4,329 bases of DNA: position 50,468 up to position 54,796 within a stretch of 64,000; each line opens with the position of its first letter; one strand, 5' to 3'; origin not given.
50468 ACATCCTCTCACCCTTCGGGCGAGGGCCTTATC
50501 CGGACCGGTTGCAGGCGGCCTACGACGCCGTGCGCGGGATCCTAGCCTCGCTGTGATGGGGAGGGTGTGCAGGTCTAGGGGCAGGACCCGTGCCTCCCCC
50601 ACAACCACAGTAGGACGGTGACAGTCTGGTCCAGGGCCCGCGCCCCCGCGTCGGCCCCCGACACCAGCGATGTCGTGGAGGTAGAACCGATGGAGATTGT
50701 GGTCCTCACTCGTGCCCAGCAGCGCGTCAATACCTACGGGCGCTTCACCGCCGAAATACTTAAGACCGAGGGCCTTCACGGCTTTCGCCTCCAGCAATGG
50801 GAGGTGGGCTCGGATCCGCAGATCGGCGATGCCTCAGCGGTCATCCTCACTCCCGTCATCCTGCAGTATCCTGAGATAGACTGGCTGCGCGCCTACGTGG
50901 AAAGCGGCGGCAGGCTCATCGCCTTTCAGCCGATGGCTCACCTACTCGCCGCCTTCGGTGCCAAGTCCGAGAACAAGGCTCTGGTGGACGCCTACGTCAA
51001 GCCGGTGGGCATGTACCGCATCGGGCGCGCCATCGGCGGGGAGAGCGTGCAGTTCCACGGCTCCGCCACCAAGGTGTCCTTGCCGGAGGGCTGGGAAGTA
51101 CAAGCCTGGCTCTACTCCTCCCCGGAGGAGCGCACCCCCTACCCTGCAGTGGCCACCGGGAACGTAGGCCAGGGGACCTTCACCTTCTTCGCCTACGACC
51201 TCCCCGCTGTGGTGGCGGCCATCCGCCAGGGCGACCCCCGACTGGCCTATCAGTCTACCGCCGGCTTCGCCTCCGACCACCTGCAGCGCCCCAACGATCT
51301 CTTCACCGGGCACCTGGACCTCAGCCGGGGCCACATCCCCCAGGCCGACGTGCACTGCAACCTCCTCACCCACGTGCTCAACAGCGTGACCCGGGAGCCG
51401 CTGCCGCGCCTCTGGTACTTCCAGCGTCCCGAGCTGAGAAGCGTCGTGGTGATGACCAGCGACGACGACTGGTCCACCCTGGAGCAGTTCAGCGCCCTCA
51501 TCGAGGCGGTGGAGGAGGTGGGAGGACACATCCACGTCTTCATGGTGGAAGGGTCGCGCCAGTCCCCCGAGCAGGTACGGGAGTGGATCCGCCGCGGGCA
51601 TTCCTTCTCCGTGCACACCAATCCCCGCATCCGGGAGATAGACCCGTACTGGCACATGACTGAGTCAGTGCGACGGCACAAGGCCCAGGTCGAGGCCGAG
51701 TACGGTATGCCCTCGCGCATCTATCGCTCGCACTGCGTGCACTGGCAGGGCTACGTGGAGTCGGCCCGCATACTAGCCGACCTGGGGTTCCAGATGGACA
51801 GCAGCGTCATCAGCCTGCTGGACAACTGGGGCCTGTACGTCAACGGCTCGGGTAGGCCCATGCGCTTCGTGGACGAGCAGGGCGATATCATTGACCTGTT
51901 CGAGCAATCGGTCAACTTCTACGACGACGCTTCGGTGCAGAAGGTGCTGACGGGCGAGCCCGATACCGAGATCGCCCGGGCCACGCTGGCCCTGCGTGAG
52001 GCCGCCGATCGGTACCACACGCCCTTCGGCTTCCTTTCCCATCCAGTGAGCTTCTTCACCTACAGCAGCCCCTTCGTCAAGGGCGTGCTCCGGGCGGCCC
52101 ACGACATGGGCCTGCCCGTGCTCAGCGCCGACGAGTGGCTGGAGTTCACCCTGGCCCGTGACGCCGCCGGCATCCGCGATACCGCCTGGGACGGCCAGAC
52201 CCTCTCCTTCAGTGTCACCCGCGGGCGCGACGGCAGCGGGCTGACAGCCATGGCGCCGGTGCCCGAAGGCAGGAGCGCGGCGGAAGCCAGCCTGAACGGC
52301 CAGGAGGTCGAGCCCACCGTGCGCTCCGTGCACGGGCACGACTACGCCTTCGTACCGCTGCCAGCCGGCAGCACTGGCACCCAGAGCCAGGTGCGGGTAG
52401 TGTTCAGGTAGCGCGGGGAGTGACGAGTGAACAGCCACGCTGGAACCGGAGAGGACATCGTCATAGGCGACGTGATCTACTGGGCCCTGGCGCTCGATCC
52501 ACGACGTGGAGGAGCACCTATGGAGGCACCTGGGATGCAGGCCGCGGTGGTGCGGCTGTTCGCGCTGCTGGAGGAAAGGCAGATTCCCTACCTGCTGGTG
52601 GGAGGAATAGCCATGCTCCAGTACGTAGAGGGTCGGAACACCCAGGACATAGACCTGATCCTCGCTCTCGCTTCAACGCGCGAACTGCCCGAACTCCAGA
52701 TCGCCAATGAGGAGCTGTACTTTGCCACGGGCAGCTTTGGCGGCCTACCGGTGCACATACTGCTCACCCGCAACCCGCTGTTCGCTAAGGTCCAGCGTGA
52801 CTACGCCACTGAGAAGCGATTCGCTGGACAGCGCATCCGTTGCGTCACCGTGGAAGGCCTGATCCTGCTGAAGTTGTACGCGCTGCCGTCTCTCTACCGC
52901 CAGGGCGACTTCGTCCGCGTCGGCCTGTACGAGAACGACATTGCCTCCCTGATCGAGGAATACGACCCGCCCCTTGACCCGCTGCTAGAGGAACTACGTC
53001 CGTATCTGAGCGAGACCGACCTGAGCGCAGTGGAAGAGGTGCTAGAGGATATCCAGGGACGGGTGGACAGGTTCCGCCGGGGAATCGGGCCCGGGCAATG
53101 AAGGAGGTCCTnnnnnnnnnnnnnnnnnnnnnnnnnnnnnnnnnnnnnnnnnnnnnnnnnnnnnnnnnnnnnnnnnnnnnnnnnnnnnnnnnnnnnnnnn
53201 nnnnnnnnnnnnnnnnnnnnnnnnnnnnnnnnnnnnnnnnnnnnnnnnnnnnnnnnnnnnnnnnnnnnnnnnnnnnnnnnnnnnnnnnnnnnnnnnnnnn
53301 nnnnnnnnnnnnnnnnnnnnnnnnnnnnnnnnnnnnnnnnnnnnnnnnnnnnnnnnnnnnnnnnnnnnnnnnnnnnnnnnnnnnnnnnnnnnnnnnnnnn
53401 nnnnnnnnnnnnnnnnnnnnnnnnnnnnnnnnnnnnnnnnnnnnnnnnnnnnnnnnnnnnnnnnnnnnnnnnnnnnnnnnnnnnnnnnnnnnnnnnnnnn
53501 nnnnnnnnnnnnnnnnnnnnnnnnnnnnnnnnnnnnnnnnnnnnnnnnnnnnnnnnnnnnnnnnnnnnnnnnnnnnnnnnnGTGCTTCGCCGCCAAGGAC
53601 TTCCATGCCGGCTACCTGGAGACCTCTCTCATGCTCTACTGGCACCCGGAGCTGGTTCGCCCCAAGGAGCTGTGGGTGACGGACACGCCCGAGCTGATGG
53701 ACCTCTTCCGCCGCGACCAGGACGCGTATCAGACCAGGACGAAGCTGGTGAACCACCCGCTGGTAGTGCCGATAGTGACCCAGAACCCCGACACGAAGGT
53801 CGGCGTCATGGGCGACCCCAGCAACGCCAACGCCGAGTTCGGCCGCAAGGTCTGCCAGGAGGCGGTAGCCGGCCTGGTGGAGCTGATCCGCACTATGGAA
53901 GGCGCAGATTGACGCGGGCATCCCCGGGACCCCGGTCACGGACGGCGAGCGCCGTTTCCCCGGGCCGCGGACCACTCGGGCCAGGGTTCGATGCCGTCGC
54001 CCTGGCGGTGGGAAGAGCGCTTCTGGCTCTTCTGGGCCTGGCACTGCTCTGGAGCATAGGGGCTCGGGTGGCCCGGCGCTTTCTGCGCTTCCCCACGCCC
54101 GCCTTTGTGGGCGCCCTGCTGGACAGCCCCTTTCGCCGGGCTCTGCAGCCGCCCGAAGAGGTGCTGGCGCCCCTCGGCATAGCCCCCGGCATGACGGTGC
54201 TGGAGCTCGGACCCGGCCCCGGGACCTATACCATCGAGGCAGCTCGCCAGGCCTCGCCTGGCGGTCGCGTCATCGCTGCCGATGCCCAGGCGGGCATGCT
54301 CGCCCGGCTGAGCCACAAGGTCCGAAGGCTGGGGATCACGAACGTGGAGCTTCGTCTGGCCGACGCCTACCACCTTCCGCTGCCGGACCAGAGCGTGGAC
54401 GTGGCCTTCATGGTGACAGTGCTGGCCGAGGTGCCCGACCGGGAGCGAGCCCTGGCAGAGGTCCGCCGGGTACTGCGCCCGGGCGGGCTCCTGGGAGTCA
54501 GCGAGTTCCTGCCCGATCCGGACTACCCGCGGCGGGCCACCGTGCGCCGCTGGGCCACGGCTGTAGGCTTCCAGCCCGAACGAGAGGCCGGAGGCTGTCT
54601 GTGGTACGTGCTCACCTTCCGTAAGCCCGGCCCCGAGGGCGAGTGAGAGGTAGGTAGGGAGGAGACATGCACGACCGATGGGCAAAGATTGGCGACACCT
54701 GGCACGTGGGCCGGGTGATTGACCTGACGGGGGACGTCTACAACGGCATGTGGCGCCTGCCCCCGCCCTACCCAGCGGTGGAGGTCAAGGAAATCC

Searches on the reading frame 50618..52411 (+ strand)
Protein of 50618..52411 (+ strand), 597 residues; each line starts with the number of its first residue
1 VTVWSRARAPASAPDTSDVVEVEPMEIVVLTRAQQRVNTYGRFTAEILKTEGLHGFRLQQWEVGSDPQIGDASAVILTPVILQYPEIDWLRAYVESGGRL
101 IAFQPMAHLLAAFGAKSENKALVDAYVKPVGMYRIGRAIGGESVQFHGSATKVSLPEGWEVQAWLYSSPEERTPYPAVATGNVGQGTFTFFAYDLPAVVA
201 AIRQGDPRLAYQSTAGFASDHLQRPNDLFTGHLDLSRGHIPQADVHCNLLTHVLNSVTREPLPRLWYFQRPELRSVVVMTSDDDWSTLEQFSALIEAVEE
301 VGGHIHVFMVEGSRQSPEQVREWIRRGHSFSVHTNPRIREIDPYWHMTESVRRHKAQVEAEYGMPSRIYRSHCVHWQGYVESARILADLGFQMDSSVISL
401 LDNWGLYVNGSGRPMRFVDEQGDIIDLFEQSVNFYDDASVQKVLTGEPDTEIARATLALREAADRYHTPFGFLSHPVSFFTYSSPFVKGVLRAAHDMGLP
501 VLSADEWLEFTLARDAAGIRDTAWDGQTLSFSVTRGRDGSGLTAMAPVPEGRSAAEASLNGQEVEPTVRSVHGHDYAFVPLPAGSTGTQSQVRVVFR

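Call 4: search_protein_families(library=pfam, proteins=[window:50618-52411:+])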
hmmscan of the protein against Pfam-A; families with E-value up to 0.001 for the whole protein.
window:50618-52411:+ (597 aa): 1 family
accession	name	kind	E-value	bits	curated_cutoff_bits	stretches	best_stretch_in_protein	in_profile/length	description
PF01522.26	Polysacc_deac_1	-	0.00029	21.2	23.1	1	274-370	6-102/124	Polysaccharide deacetylase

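Call 8: search_protein_families(library=ncbifam, proteins=[window:50618-52411:+], max_evalue=0.001)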
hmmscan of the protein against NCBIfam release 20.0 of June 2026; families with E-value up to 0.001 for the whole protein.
window:50618-52411:+ (597 aa): 0 families

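Call 38: search_protein_families(library=pfam, proteins=[window:50618-52411:+], max_evalue=5)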
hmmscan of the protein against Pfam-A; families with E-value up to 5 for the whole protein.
window:50618-52411:+ (597 aa): 1 family
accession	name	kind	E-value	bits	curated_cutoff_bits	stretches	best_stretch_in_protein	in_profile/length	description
PF01522.26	Polysacc_deac_1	-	0.00029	21.2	23.1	1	274-370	6-102/124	Polysaccharide deacetylase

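Call 39: find_homologous_proteins(query=window:50618-52411:+, max_evalue=0.00001)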
Query window:50618-52411:+ (597 aa): 148 proteins with E <= 0.00001 among 8000 candidates; the best 120 are listed.
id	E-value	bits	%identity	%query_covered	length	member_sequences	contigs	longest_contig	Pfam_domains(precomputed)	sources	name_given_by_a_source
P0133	0.0e+0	1319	100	96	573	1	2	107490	-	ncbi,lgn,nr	ncbi:MAG: polysaccharide deacetylase family protein [Anaerolineae bacterium]|nr:polysaccharide deace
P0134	0.0e+0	1011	75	96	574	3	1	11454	-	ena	-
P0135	3.5e-298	1008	74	96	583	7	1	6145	PF01522.27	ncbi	-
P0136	3.2e-285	965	72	96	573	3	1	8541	-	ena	-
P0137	3.0e-282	955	72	96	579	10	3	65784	-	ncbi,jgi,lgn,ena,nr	ncbi:MAG: hypothetical protein GXX93_01390 [Anaerolineae bacterium]|nr:hypothetical protein [Anaerol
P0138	7.9e-278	941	71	96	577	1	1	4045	-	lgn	-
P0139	8.7e-263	891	68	93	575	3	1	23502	-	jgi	-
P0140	3.4e-251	853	78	77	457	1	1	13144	-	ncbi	ncbi:MAG: hypothetical protein ACYC5O_14555, partial [Anaerolineae bacterium]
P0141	1.2e-240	818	63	96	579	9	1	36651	-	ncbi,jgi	jgi:hypothetical protein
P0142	6.5e-210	717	87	59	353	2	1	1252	-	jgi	jgi:hypothetical protein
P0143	2.9e-178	612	73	59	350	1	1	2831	-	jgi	-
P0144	3.1e-151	523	46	93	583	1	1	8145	PF14258.13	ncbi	-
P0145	2.0e-150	520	46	93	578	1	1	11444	-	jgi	-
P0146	4.9e-131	456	40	95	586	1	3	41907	-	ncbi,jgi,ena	-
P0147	1.1e-126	442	40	95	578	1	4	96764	PF22369.3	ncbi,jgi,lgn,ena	-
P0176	9.6e-108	379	37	93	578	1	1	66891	-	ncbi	ncbi:polysaccharide deacetylase family protein [Kribbella swartbergensis]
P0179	3.4e-104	367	37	93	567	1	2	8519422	-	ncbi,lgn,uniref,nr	ncbi:hypothetical protein [Tenggerimyces flavus]|uniref:NodB homology domain-containing protein n=1 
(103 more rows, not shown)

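Call 40: find_encoding_contigs(protein=P0179, flank=10000, max_places=1)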
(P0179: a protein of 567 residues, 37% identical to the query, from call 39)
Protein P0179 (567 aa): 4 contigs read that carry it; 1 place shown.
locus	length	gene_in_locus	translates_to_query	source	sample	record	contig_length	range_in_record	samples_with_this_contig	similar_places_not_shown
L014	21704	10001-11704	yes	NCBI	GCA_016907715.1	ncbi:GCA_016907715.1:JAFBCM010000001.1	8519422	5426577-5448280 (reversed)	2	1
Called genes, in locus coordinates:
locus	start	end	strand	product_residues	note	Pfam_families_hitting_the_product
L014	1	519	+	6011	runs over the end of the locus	PF00668:Condensation, PF00501:AMP-binding, PF00550:PP-binding, PF13193:AMP-binding_C, PF00668:Condensation, PF00501:AMP-binding, PF00550:PP-binding, PF00668:Condensation, +15 more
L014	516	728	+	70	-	PF03621:MbtH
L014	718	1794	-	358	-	PF01497:Peripla_BP_2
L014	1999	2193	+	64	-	-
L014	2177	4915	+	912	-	PF01637:ATPase_2 (weak), PF13191:AAA_16, PF13401:AAA_22 (weak), PF00196:GerE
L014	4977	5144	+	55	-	-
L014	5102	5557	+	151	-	PF02522:Antibiotic_NAT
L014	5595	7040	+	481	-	PF01590:GAF, PF13185:GAF_2 (weak), PF13492:GAF_3 (weak), PF13188:PAS_8, PF00990:GGDEF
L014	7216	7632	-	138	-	PF12680:SnoaL_2, PF13474:SnoaL_3, PF14534:DUF4440 (weak)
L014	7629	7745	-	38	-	-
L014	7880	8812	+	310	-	PF04542:Sigma70_r2, PF08281:Sigma70_r4_2, PF12680:SnoaL_2 (weak)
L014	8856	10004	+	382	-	PF01408:GFO_IDH_MocA, PF22725:GFO_IDH_MocA_C3 (weak), PF02894:GFO_IDH_MocA_C (weak), PF21252:Glyco_hydro_109_C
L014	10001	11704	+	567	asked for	-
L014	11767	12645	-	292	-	PF06904:Extensin-like_C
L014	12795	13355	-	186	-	-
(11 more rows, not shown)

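Call 41: find_encoding_contigs(protein=P0176, flank=10000, max_places=1)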
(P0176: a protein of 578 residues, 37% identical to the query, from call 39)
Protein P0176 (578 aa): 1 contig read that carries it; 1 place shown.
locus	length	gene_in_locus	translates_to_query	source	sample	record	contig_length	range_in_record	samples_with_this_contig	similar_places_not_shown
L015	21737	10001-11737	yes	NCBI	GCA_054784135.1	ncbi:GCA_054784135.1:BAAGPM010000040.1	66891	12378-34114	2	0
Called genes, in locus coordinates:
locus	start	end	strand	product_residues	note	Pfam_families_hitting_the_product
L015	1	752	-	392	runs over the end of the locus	PF02515:CoA_transf_3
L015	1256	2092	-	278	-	PF09339:HTH_IclR, PF01614:IclR_C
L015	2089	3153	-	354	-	PF00005:ABC_tran, PF08352:oligo_HPY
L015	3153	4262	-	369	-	PF00005:ABC_tran, PF08352:oligo_HPY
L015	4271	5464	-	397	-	PF12911:OppC_N, PF00528:BPD_transp_1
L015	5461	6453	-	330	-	PF19300:BPD_transp_1_N, PF00528:BPD_transp_1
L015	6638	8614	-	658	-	PF00496:SBP_bac_5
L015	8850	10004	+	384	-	PF01408:GFO_IDH_MocA, PF02894:GFO_IDH_MocA_C, PF22725:GFO_IDH_MocA_C3 (weak), PF21252:Glyco_hydro_109_C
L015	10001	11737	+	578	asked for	-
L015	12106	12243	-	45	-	-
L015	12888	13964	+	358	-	PF00356:LacI, PF00532:Peripla_BP_1, PF13407:Peripla_BP_4, PF13377:Peripla_BP_3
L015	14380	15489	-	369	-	PF00356:LacI, PF00532:Peripla_BP_1, PF13407:Peripla_BP_4 (weak), PF13377:Peripla_BP_3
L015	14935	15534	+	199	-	-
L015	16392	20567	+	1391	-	PF13620:CarboxypepD_reg, PF13715:CarbopepD_reg_2 (weak), PF02837:Glyco_hydro_2_N, PF00703:Glyco_hydro_2, PF13517:FG-GAP_3 (faint), PF01839:FG-GAP (faint), PF10633:NPCBM_assoc (weak), PF12256:TcdB_toxin_midN (faint)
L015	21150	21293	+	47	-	-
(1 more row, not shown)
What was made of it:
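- Closest known: Agd3 / PelA / NDST deacetylases and GH109 alpha-N-acetylgalactosaminidases. Same: Its homologs are coupled to GFO proteins that carry the GH109 C-terminal domain (calls 40, 41).
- p597 homologs in Kribbella and Tenggerimyces overlap a GH109_C-type GFO gene: calls 40, 41.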

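Call 89: predict_structure(alignment_id=A2)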
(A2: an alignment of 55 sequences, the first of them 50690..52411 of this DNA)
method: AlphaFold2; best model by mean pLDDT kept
length: 573 residues; sequences in the alignment: 55
mean_pLDDT: 93.8   pTM: 0.94
mean pLDDT of the five models: 93.8, 93.4, 92.2, 92.1, 92.0
residues with pLDDT >= 90: 481; 70-90: 78; 50-70: 14; < 50: 0
segments of 3 or more residues with pLDDT < 50: none
pLDDT, mean of each block of 10 residues (from residue 1): 95 97 98 95 92 97 97 98 97 95 89 88 97 97 97 98 98 97 87 71 90 96 97 94 96 96 96 98 93 95 94 68 87 91 86 81 96 88 95 95 95 91 96 96 96 97 98 98 97 97 98 94 95 97 93 96 97 96
secondary structure, 60 per line:
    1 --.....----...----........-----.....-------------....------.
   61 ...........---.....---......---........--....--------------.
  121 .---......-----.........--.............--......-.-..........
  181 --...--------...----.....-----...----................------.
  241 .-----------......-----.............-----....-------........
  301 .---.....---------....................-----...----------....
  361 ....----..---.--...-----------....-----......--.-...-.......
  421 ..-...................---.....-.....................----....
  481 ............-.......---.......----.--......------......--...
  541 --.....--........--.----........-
elements in order: E3-7 H19-26 E32-36 E50-53 H60-71 E75-79 H83-88 E92-99 E102-105 E125-130 E136-144 E147-159 E162-167 H171-180 H201-205 H218-233 E253-258 H264-276 E282-285 H293-301 E305-309 H319-338 E344-346 H357-364 E391-394 E400-405 E410-412 H414-422 H424-442 E446-450 H452-472 E477-479 H480-492 E494-500 E504-510 E518-523 E530-535 E538-540 E543-547 E550-557 E565-572
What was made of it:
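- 50690..52411 (+): 573-aa cytoplasmic deacetylase: an N-terminal DUF4350/GAT-like domain plus a NodB-type domain. Agd3/PelA-like. Call 89 (pLDDT 93.8).
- On NodB-type (CE4/CE18) metal-dependent deacetylases, Agd3/PelA-like: The model has pLDDT 93.8 (call 89).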

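Call 91: fold_search(model_id=the predicted structure, library=pdb)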
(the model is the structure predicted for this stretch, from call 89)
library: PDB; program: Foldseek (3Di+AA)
matches with E <= 10: 1410; with E <= 0.001: 148
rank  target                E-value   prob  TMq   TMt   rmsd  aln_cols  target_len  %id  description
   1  6nwz_A                1.4e-15  1.00  0.43  0.38  10.9       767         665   11  Crystal structure of Agd3 a novel carbohydrate deacetylase (released 2020-02-12)
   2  9cgy                  2.1e-12  1.00  0.41  0.31  11.9       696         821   12  Structure of the Pel modification enzyme PelA from Pseudomonas thermotolerans (released 2025-05-14)
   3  8ccy                  1.6e-08  1.00  0.29  0.23  12.3       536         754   10  Human heparan sulfate N-deacetylase-N-sulfotransferase 1 in complex with calcium and 3'-phosphoadenosine-5'-phosphosulfa (released 2024-02-07)
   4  8cd0_A                3.8e-08  1.00  0.29  0.24  12.6       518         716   11  Human heparan sulfate N-deacetylase-N-sulfotransferase 1 in complex with calcium, 3'-phosphoadenosine-5'-phosphosulfat (released 2024-02-07)
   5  3rxz_B                2.5e-07  1.00  0.33  0.62   6.0       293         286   16  Crystal structure of putative polysaccharide deacetylase from Mycobacterium smegmatis (released 2011-06-22)
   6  3rxz_C                6.1e-07  1.00  0.34  0.64   4.5       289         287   16  Crystal structure of putative polysaccharide deacetylase from Mycobacterium smegmatis (released 2011-06-22)
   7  5n1j_A                6.1e-07  1.00  0.27  0.68   4.1       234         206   12  Crystal structure of the polysaccharide deacetylase Bc1974 from Bacillus cereus (released 2018-02-21)
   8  8t0j                  6.1e-07  1.00  0.29  0.56   5.9       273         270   13  Salmonella Typhimurium ArnD (released 2023-10-18)
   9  3rxz_A                7.3e-07  1.00  0.33  0.62   6.0       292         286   17  Crystal structure of putative polysaccharide deacetylase from Mycobacterium smegmatis (released 2011-06-22)
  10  7bob_A                8.2e-07  1.00  0.22  0.23   5.0       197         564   18  Exo-beta-1,4-mannosidase Op5Man5 from Opitutaceae bacterium strain TAV5 (released 2021-07-14)
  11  6h8l_B                8.7e-07  1.00  0.28  0.71   3.9       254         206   12  Structure of peptidoglycan deacetylase PdaC from Bacillus subtilis (released 2019-11-13)
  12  5nc6_A                1.2e-06  1.00  0.27  0.68   4.1       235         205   12  Crystal structure of the polysaccharide deacetylase Bc1974 from Bacillus cereus in complex with (E)-N-hydroxy-3-(napht (released 2018-02-21)
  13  7bob_B                1.7e-06  1.00  0.24  0.24   3.8       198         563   17  Exo-beta-1,4-mannosidase Op5Man5 from Opitutaceae bacterium strain TAV5 (released 2021-07-14)
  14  6h8n_B                2.2e-06  1.00  0.28  0.70   3.9       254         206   11  Structure of peptidoglycan deacetylase PdaC from Bacillus subtilis - mutant D285S (released 2019-11-13)
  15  6h8n_A                2.2e-06  1.00  0.28  0.71   3.9       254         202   11  Structure of peptidoglycan deacetylase PdaC from Bacillus subtilis - mutant D285S (released 2019-11-13)
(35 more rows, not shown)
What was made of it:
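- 50690..52411 (+): Call 91 (Agd3 1.4e-15, PelA 2.1e-12, NDST1 1.6e-08).
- On NodB-type (CE4/CE18) metal-dependent deacetylases, Agd3/PelA-like: Agd3 1.4e-15 and PelA 2.1e-12 (call 91).
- Closest known: Agd3 / PelA / NDST deacetylases and GH109 alpha-N-acetylgalactosaminidases. Same: Its best fold matches are Agd3, PelA and NDST1 (call 91).
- Its best fold matches are Agd3, PelA and NDST1, all deacetylases of alpha-linked HexNAc polymers: calls 89, 91. Foldseek TM-scores of p597 to Agd3 and PelA are low (0.41-0.43) because of domain arrangement (call 91). p597 resembles polysaccharide deacetylases (call 91).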

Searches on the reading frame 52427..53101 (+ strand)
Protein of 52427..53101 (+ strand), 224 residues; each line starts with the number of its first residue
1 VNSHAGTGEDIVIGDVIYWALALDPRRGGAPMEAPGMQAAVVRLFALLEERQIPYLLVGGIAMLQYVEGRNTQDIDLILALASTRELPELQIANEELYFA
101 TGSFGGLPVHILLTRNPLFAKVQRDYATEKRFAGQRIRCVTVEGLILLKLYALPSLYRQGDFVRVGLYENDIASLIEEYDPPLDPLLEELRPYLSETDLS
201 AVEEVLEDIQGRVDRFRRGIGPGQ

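Call 5: search_protein_families(library=pfam, proteins=[window:52427-53101:+], max_evalue=0.01)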
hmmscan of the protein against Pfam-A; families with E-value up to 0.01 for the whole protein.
window:52427-53101:+ (224 aa): 1 family
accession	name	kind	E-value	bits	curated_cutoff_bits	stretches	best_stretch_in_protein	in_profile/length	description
PF14907.12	NTP_transf_5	-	0.00028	21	31.2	1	35-82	54-104/249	Uncharacterised nucleotidyltransferase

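Call 38: search_protein_families(library=pfam, proteins=[window:52427-53101:+], max_evalue=5)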
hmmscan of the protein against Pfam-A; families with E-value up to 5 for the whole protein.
window:52427-53101:+ (224 aa): 4 families
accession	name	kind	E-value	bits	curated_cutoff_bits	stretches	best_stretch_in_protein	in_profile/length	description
PF14907.12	NTP_transf_5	-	0.00028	21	31.2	1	35-82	54-104/249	Uncharacterised nucleotidyltransferase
PF10706.15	Aminoglyc_resit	-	0.015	15.8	21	1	41-86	2-49/149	Aminoglycoside-2''-adenylyltransferase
PF09970.15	DUF2204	-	0.15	12.1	20.3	0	40-79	4-44/181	Nucleotidyl transferase of unknown function (DUF2204)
PF19502.5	DUF6036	-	0.26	11.5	23.6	1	52-82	19-47/164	Nucleotidyltransferase of unknown function (DUF6036)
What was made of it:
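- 52427..53101 (+): 224-aa pol-beta-type nucleotidyltransferase-like ORF. Specific to this genome, so probably not part of the pathway. Calls 5, 38.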

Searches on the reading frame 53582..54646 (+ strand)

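Call 5: search_protein_families(library=pfam, proteins=[window:53582-54646:+], max_evalue=0.01)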
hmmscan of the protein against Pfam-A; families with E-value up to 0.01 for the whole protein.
window:53582-54646:+ (354 aa): 12 families
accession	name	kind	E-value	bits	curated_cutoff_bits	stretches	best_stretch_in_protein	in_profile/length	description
PF08241.18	Methyltransf_11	-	3e-21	76.3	21.2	1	207-304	1-93/95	Methyltransferase domain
PF13649.12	Methyltransf_25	-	1.4e-20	74.2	27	1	206-302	1-97/97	Methyltransferase domain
PF13847.12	Methyltransf_31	-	2.8e-18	66.5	27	1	202-309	3-112/145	Methyltransferase domain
PF01209.24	Ubie_methyltran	-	1.2e-15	57.9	20.1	1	201-309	46-154/233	ubiE/COQ5 methyltransferase family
PF08242.18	Methyltransf_12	-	1.1e-12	49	30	1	207-304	1-98/98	Methyltransferase domain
PF13489.12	Methyltransf_23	-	5.7e-09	36.4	27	1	200-324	20-132/164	Methyltransferase domain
PF05148.21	Methyltransf_8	-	1.2e-05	25.8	27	1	241-310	90-160/219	Hypothetical methyltransferase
PF01135.25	PCMT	-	7.3e-05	23.1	20.3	1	198-263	69-134/210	Protein-L-isoaspartate(D-aspartate) O-methyltransferase (PCMT)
PF00398.26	RrnaAD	-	0.00081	19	24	1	194-285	22-108/263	Ribosomal RNA adenine dimethylase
PF01189.24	Methyltr_RsmB-F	-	0.0011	19.1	27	1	202-266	8-72/199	16S rRNA methyltransferase RsmB/F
PF02390.23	Methyltransf_4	-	0.0012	18.7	24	1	205-265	4-64/173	Putative methyltransferase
PF16995.10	tRNA-synt_2_TM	-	0.0082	16.4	26.8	0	228-283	10-63/215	Transmembrane region of lysyl-tRNA synthetase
